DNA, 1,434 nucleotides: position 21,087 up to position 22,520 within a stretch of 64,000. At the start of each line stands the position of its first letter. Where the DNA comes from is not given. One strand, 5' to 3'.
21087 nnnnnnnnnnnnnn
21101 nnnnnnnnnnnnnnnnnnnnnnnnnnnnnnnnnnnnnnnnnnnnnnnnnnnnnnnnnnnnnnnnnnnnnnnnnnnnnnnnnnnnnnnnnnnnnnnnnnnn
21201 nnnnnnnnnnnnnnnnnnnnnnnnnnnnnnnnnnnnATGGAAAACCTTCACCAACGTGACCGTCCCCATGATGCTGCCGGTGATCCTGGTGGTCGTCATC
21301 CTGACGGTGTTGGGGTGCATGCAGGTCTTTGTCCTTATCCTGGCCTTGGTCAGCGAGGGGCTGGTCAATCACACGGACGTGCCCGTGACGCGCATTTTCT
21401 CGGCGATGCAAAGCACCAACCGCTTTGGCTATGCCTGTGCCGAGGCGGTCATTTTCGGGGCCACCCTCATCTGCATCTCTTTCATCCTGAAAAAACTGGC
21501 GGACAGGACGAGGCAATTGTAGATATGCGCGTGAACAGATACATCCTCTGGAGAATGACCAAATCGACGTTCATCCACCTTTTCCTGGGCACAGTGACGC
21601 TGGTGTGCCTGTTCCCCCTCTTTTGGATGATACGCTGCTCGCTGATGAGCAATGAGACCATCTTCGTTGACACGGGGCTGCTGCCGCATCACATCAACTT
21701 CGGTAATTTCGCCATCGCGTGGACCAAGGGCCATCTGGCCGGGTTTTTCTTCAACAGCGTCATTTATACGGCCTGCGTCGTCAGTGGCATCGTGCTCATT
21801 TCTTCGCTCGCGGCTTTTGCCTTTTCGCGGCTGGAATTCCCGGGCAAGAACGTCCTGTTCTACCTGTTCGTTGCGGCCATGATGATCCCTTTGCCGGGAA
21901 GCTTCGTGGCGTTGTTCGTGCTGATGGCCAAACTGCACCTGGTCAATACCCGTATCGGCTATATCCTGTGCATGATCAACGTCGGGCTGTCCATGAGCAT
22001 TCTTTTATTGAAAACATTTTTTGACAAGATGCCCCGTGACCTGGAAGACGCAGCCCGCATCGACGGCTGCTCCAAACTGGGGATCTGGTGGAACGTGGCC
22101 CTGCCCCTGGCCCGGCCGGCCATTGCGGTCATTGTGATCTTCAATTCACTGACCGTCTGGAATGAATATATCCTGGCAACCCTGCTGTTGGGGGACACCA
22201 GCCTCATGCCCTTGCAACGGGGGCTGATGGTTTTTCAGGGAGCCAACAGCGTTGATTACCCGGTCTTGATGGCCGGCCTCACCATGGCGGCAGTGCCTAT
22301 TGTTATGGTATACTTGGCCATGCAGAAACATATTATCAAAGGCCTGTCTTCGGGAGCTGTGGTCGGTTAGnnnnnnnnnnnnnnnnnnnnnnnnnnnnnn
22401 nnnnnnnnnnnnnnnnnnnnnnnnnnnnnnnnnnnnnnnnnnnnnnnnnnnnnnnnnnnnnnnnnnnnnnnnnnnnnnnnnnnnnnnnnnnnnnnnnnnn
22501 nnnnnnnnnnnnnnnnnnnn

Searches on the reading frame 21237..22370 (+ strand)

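Call 33: search_protein_families(library=pfam, proteins=[window:21237-22370:+], max_evalue=0.000001)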
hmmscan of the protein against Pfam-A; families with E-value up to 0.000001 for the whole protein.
window:21237-22370:+ (377 aa): 1 family
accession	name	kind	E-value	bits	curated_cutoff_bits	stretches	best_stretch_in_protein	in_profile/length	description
PF00528.27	BPD_transp_1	-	4.3e-15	56.4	26.4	1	186-370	2-182/184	Binding-protein-dependent transport system inner membrane component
